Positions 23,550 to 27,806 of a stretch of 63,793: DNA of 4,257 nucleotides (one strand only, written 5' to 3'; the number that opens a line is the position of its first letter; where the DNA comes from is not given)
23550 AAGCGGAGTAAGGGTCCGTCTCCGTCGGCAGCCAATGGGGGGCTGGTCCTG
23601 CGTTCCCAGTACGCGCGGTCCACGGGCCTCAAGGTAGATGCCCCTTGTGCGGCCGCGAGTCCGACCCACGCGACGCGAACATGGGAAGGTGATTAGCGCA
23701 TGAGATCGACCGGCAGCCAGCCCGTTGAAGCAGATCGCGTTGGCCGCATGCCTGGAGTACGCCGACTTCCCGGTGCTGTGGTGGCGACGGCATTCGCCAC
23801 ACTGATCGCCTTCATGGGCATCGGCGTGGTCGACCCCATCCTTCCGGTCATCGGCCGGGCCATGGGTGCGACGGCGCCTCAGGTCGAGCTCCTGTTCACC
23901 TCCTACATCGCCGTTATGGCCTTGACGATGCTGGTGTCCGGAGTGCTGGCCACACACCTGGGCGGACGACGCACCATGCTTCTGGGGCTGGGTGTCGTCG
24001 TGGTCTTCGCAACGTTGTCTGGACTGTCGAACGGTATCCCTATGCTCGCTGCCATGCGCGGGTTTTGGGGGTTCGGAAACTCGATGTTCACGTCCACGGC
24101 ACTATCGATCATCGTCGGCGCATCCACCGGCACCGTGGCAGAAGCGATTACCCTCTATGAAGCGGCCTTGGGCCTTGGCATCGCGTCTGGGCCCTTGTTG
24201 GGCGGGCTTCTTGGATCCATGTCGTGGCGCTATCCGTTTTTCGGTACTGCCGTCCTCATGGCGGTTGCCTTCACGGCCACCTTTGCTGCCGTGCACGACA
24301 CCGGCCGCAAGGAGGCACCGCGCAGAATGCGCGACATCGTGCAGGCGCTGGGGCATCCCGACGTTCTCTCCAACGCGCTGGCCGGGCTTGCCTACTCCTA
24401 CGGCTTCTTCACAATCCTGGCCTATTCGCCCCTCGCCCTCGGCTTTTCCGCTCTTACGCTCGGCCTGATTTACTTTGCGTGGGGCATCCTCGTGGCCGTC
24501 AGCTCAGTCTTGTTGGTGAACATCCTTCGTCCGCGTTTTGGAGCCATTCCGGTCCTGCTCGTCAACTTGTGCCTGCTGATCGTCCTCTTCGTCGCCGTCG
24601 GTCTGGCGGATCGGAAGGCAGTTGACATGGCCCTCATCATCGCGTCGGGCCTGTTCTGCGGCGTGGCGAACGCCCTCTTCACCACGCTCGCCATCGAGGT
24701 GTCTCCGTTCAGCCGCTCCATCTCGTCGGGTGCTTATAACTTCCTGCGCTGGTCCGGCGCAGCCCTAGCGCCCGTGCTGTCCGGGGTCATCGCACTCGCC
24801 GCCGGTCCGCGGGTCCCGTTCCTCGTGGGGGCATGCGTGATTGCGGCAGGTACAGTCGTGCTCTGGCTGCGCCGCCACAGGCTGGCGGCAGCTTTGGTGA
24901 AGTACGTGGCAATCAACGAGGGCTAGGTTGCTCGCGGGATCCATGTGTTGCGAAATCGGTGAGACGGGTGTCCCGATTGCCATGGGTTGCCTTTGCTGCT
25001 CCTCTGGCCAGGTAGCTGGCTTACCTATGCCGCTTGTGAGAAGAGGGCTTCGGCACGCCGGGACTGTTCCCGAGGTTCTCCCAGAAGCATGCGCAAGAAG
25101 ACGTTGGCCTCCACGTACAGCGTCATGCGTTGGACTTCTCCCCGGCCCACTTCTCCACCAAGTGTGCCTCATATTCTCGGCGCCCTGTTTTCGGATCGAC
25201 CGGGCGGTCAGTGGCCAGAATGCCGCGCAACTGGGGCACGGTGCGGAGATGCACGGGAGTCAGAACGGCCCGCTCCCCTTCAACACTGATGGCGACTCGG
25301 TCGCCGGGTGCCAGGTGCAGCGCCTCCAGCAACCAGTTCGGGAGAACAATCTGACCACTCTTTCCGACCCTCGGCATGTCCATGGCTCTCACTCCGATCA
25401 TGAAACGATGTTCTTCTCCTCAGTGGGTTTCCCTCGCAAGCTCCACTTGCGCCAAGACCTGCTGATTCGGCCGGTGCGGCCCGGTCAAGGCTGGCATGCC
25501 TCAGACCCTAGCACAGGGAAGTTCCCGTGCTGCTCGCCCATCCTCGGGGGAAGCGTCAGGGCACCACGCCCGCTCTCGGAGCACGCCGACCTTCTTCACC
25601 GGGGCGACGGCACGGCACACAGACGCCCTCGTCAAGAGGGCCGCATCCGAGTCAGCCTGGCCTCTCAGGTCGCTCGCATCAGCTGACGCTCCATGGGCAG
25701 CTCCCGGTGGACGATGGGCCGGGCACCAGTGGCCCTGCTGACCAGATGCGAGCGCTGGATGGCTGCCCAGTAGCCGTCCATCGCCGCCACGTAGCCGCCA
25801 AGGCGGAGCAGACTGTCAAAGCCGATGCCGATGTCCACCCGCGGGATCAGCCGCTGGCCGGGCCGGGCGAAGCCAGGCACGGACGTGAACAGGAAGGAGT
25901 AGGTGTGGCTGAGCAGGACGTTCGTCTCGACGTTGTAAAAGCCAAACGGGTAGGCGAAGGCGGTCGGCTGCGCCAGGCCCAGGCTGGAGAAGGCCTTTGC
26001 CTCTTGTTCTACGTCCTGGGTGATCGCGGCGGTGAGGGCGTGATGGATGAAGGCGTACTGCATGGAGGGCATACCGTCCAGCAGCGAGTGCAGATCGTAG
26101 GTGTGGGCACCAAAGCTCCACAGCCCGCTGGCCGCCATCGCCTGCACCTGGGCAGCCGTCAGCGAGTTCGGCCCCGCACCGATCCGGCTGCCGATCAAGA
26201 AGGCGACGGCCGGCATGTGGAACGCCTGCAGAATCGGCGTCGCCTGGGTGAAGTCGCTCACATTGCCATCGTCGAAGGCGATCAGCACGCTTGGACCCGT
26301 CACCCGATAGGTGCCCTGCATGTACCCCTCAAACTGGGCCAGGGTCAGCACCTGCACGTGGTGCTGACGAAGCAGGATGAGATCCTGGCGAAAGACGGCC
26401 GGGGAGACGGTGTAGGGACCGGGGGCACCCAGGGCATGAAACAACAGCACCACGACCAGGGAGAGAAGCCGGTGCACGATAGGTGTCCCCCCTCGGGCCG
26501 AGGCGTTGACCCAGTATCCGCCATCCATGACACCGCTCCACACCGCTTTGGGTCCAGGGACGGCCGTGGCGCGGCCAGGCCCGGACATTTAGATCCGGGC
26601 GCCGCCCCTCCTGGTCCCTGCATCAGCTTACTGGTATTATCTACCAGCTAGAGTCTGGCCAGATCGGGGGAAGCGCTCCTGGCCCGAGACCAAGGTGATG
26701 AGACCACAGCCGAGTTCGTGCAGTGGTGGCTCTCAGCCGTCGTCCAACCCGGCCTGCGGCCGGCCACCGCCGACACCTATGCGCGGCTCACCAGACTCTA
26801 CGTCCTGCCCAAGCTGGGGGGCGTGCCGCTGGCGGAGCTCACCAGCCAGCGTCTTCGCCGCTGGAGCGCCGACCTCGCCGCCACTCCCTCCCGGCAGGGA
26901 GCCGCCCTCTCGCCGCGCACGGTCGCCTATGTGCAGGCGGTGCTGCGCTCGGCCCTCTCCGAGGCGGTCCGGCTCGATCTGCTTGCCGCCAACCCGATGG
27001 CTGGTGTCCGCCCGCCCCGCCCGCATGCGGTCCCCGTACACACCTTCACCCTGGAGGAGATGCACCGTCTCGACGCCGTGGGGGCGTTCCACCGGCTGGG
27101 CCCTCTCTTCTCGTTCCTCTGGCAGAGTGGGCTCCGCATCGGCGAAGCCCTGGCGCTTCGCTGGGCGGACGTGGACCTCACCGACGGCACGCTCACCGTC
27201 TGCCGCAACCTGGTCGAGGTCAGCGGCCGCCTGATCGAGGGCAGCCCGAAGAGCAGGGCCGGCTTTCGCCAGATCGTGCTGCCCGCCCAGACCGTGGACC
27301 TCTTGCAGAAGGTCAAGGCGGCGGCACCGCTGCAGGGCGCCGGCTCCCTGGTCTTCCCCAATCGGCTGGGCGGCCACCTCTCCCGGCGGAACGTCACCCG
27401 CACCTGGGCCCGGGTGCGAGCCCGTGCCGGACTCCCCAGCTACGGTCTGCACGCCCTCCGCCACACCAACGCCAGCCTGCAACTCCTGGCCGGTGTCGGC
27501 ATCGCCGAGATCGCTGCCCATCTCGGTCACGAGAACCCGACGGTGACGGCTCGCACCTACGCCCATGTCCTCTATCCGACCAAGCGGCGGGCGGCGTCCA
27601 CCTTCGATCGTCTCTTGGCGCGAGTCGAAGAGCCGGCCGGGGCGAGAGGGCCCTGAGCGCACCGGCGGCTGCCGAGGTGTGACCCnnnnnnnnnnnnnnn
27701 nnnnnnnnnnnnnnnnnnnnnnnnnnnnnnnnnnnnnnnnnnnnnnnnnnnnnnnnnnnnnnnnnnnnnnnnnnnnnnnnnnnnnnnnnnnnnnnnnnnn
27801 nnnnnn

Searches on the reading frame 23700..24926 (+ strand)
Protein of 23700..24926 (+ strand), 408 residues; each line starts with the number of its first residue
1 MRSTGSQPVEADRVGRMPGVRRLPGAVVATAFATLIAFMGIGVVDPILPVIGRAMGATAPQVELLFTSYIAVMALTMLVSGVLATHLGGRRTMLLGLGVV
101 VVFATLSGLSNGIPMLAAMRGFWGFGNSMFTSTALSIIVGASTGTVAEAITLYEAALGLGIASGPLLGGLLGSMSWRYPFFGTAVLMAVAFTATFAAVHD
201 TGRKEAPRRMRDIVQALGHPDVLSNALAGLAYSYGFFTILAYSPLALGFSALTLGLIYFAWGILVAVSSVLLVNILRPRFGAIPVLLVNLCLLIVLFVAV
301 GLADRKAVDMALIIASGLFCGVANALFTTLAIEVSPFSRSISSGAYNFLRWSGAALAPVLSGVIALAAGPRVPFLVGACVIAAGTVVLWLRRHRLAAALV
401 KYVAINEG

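Call 8: search_protein_families(library=pfam, proteins=[window:23700-24926:+], max_evalue=0.00001)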
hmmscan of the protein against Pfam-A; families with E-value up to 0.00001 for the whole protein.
window:23700-24926:+ (408 aa): 1 family
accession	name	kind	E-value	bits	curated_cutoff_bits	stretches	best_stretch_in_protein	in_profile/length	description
PF07690.21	MFS_1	-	3.4e-39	135.2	33.4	1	31-358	2-347/347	Major Facilitator Superfamily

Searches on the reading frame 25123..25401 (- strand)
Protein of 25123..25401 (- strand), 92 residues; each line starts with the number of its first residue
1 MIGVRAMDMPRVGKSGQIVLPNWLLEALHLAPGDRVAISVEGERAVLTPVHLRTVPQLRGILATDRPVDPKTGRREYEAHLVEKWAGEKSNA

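Call 9: search_protein_families(library=pfam, proteins=[window:25123-25401:-], max_evalue=0.00001)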
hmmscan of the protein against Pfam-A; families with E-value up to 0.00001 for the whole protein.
window:25123-25401:- (92 aa): 1 family
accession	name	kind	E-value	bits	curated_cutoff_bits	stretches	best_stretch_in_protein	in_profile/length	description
PF04014.23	MazE_antitoxin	-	1.7e-08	34.7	24.7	1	11-50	3-43/48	Antidote-toxin recognition MazE, bacterial antitoxin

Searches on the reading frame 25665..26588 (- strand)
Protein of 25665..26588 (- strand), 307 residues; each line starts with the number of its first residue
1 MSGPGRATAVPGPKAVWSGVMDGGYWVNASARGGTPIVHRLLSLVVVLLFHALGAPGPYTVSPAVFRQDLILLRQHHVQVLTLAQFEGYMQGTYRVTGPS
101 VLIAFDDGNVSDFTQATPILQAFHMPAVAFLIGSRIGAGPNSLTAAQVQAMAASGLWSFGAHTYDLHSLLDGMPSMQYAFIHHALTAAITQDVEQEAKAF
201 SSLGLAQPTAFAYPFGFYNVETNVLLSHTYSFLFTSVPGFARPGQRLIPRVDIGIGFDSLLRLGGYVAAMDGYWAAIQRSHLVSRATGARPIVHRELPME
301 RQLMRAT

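Call 9: search_protein_families(library=pfam, proteins=[window:25665-26588:-], max_evalue=0.00001)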
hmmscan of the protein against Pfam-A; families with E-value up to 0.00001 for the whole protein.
window:25665-26588:- (307 aa): 1 family
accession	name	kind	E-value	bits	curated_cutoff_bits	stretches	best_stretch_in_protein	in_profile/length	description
PF01522.26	Polysacc_deac_1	-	1.1e-17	64.5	23.1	1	97-227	5-118/124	Polysaccharide deacetylase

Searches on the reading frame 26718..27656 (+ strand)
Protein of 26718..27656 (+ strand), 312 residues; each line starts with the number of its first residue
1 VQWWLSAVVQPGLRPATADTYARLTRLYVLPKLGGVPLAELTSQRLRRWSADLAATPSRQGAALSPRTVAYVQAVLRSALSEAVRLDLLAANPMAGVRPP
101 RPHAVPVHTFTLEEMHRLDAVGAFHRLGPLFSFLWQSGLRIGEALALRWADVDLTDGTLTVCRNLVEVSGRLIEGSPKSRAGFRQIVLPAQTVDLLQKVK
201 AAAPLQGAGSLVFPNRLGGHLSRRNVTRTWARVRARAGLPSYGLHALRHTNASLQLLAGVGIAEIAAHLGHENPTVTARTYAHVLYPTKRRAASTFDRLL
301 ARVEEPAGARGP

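Call 9: search_protein_families(library=pfam, proteins=[window:26718-27656:+], max_evalue=0.00001)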
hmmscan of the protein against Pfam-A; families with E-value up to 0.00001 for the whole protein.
window:26718-27656:+ (312 aa): 1 family
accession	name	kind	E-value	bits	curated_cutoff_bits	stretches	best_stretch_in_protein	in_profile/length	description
PF00589.27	Phage_integrase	-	3.1e-19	69.8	27.1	1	130-285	27-169/172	Phage integrase family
